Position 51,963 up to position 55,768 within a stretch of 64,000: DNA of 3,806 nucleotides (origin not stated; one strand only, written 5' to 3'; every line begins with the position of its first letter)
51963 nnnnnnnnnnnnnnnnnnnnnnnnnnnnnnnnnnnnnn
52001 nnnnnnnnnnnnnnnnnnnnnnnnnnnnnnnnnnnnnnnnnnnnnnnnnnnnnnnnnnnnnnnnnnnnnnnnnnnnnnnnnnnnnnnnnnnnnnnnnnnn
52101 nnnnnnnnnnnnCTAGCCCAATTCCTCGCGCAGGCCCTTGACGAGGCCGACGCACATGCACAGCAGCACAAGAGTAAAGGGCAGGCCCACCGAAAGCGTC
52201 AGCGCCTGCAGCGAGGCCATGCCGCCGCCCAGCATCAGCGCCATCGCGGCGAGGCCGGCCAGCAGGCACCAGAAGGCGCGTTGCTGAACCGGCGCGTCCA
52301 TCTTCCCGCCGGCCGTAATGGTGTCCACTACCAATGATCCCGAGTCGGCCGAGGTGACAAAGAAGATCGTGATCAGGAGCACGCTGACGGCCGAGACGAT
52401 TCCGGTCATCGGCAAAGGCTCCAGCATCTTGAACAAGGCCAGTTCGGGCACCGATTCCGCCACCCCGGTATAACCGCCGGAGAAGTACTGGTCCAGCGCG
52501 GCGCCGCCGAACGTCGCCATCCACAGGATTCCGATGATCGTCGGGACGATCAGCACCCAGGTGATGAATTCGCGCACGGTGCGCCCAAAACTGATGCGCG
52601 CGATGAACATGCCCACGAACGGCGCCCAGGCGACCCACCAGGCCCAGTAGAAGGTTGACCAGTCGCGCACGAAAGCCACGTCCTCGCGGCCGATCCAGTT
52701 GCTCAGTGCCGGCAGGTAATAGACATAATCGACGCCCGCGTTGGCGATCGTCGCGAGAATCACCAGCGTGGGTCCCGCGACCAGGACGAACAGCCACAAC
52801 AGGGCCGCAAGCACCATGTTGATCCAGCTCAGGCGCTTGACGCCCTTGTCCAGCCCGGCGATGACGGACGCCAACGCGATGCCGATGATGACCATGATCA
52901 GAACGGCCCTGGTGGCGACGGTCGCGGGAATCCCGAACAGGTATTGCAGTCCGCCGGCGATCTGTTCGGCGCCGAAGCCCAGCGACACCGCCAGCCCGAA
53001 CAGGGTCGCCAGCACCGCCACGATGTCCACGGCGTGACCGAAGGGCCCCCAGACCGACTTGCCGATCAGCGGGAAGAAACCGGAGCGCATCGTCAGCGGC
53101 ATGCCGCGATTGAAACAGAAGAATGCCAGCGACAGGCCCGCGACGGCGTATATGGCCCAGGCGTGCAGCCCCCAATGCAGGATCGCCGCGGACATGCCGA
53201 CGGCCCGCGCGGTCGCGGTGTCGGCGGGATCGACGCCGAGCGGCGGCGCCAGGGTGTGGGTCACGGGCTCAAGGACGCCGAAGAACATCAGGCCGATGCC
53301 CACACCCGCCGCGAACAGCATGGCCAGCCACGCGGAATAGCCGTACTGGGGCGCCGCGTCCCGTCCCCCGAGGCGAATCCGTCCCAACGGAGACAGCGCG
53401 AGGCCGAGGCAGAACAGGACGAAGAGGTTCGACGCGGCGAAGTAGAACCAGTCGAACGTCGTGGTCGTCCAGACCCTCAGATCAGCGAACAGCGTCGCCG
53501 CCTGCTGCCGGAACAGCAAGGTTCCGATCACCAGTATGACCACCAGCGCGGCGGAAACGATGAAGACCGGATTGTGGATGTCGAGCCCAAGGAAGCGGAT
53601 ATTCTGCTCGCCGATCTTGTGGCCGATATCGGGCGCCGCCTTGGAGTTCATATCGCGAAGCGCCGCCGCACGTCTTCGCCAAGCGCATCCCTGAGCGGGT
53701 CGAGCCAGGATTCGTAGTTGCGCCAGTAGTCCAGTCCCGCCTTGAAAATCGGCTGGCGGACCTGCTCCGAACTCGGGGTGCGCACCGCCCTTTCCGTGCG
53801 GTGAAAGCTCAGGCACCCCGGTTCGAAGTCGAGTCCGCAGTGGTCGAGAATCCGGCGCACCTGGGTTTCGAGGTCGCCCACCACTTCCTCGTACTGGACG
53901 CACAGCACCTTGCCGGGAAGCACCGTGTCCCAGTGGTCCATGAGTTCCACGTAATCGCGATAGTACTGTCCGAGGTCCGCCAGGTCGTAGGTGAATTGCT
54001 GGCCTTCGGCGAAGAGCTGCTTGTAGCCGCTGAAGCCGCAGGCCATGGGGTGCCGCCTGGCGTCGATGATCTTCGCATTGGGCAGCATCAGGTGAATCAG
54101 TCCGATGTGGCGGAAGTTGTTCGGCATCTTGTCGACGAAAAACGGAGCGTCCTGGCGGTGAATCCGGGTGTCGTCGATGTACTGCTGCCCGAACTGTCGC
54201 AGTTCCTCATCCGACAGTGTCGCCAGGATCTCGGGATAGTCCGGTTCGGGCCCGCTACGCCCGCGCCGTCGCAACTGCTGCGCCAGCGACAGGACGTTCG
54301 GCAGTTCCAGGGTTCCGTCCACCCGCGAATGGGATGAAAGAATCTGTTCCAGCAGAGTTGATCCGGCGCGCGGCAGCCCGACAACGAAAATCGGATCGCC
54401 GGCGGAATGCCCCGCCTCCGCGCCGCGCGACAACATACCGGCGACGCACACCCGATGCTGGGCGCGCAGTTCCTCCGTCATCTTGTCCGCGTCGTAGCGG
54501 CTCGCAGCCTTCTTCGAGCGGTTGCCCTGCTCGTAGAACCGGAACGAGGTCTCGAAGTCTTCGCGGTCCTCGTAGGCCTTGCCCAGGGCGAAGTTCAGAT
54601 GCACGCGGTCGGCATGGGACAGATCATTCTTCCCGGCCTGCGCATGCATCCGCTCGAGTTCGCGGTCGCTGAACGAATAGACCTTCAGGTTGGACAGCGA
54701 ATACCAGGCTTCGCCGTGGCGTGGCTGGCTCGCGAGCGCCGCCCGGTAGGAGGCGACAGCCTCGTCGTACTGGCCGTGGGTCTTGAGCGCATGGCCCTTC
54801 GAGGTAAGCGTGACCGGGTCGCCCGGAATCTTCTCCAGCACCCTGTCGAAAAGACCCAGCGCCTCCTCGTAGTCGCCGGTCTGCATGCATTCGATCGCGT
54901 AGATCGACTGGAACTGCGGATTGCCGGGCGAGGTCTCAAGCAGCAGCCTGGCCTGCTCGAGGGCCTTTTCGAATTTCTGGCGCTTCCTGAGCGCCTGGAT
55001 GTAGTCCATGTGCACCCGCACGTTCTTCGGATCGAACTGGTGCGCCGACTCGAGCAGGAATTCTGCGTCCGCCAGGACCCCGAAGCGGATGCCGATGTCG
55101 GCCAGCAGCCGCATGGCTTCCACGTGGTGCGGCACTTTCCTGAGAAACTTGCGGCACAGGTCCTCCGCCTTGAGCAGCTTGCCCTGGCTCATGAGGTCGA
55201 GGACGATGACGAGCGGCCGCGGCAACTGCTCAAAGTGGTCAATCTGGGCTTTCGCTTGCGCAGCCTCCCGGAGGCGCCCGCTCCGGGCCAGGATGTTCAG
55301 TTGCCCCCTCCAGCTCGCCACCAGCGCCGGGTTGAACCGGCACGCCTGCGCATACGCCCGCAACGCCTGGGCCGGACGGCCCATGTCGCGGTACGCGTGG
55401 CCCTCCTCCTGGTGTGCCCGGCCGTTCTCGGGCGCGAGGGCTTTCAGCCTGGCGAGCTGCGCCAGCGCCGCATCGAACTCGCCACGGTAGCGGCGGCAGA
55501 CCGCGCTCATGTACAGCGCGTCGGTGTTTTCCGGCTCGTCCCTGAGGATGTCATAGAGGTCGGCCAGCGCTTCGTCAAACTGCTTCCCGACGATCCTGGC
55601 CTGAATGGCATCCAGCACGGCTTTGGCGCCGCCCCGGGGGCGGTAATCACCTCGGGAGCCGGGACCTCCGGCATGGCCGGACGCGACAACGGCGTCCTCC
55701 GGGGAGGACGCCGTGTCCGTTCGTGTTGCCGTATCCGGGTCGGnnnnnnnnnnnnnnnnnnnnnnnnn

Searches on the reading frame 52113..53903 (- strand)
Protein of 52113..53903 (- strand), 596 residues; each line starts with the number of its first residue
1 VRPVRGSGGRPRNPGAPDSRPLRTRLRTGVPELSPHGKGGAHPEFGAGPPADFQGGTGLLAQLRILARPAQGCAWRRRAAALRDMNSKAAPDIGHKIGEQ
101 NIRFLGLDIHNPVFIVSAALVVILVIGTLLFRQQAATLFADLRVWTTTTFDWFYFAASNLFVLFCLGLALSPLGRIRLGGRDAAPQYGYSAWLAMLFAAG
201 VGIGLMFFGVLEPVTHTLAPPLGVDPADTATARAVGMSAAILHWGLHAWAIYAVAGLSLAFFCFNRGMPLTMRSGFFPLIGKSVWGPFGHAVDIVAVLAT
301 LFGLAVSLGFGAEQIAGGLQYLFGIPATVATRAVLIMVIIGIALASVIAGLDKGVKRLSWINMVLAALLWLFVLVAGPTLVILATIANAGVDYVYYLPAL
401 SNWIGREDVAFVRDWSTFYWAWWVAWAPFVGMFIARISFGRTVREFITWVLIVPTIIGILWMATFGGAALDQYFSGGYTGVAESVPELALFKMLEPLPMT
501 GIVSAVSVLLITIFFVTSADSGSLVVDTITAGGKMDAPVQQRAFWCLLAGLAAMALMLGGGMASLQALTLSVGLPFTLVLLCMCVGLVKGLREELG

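Call 57: search_protein_families(library=ncbifam, proteins=[window:52113-53903:-], max_evalue=0.000001)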
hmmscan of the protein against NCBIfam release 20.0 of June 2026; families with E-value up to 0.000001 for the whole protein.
window:52113-53903:- (596 aa): 5 families
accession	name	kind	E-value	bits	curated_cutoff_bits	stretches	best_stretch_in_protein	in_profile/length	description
NF047988.1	betaine_BCCT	equivalog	1.7e-143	478.7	650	1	113-592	2-482/483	glycine betaine uptake BCCT transporter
TIGR00842.1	bcct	subfamily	5.5e-137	457.2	407.55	1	152-594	2-452/452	BCCT family transporter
NF007399.1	PRK09928.1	subfamily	1.3e-130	436.5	695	1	109-594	11-501/675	choline BCCT transporter BetT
NF007412.0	PRK09950.1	equivalog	6.8e-61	206.4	647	1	113-593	12-498/536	BCCT family transporter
NF002887.1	PRK03356.1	equivalog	1.5e-58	198.7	541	1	109-590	9-495/497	L-carnitine/gamma-butyrobetaine antiporter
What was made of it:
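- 52113..53651 (-): BCCT transporter. Its ATG overlaps the sulfotransferase stop codon (ATGA). TIGR00842 at 457 bits against 407.55 (call 57).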

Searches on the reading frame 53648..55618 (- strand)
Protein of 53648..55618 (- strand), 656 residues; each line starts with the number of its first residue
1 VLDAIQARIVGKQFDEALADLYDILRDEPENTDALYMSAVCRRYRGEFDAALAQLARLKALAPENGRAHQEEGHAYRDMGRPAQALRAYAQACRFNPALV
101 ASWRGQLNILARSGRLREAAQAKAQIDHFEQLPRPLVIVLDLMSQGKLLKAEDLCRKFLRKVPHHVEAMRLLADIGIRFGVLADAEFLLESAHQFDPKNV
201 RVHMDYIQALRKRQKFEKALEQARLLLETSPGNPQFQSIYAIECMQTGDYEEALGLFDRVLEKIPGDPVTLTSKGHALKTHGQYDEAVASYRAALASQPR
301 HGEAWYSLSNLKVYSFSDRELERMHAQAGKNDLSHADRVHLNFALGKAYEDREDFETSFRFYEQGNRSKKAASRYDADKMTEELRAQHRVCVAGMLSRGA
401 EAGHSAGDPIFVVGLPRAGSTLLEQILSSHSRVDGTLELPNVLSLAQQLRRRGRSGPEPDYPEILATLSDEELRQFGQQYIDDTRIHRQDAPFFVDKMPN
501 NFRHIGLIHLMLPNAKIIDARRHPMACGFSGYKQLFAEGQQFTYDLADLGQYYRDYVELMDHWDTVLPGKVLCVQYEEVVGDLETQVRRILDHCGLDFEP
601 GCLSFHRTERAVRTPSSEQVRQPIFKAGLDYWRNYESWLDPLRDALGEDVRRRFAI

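Call 3: search_protein_families(library=pfam, proteins=[window:53648-55618:-], max_evalue=0.01)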
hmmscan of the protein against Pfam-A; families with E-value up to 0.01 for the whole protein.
window:53648-55618:- (656 aa): 26 families (the best 25 are shown)
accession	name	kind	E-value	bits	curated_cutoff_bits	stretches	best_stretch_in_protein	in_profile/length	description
PF13469.12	Sulfotransfer_3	-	1.5e-51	176.1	27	1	409-600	1-216/216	Sulfotransferase family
PF13432.12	TPR_16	-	1e-28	99.8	32.7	5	274-309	3-38/65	Tetratricopeptide repeat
PF14559.12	TPR_19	-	3.1e-26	91.9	25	3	182-241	7-66/68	Tetratricopeptide repeat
PF13428.12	TPR_14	-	3.7e-24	83.2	23.5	1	275-308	8-41/44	Tetratricopeptide repeat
PF07719.23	TPR_2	-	3.5e-19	67.7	27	1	67-97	2-32/34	Tetratricopeptide repeat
PF23914.1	TPR_CcmH_CycH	-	8.4e-16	58.6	42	1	156-267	40-154/158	Cytochrome c-type biogenesis protein H TPR domain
PF00515.34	TPR_1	-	1.4e-14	53.6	27.8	2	270-300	3-33/34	Tetratricopeptide repeat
PF13431.12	TPR_17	-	1.2e-13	50.6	24.4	0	256-288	1-33/34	Tetratricopeptide repeat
PF13414.12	TPR_11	-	8.9e-13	48.1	26.8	2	275-308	1-34/42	TPR repeat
PF13181.12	TPR_8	-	3.8e-11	42.6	25.7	1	272-300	5-33/34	Tetratricopeptide repeat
PF13176.12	TPR_7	-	5.3e-11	42.1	27.9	0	244-268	9-35/36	Tetratricopeptide repeat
PF12895.13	ANAPC3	-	2e-09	38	27.2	1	183-259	6-81/82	Anaphase-promoting complex, cyclosome, subunit 3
PF00685.33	Sulfotransfer_1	-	2.6e-08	34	22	1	408-603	2-188/255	Sulfotransferase domain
PF13424.12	TPR_12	-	8.6e-08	32.7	30.1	1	244-297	13-74/77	Tetratricopeptide repeat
PF25064.1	ARM_TT21_5th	-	4.1e-07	30.8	27.8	0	171-259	6-97/117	TT21 fifth ARM repeats domain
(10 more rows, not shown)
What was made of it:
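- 53648..55618 (-): TPR-sulfotransferase, the likely consumer of PAPS. PF13469 Sulfotransfer_3 at 176 bits plus TPR repeats (call 3).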

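Call 57: search_protein_families(library=ncbifam, proteins=[window:53648-55618:-], max_evalue=0.000001)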
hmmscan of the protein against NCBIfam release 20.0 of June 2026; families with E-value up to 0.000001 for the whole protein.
window:53648-55618:- (656 aa): 8 families
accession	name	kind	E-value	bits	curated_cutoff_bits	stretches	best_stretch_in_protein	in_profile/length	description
TIGR02917.1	PEP_TPR_lipo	equivalog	6.1e-24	84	312.2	1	143-313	510-680/899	XrtA/PEP-CTERM system TPR-repeat protein PrsT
NF040959.1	MamA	equivalog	1.4e-22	80.2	200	2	12-92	119-199/204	magnetosome protein MamA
TIGR03939.1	PGA_TPR_OMP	equivalog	3.7e-16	58.5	366.65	1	207-310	93-196/800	poly-beta-1,6 N-acetyl-D-glucosamine export porin PgaA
NF052415.1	T3SS_chap_SctY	equivalog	6e-13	49.2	70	1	214-296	20-105/106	type III secretion apparatus assembly chaperone SctY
TIGR02521.1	type_IV_pilW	equivalog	3.9e-09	36.4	154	0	212-321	43-151/234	type IV pilus biogenesis/stability protein PilW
NF033920.0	C39_PA2778_fam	equivalog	1.2e-08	34.7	150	0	242-317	164-239/255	PA2778 family cysteine peptidase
TIGR02552.1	LcrH_SycD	equivalog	6.9e-07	29.1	104.8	0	240-308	24-92/136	SycD/LcrH family type III secretion system chaperone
NF052400.1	M48_BAM_BepA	equivalog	7.6e-07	28.2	570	0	206-328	311-433/483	beta-barrel assembly-enhancing protease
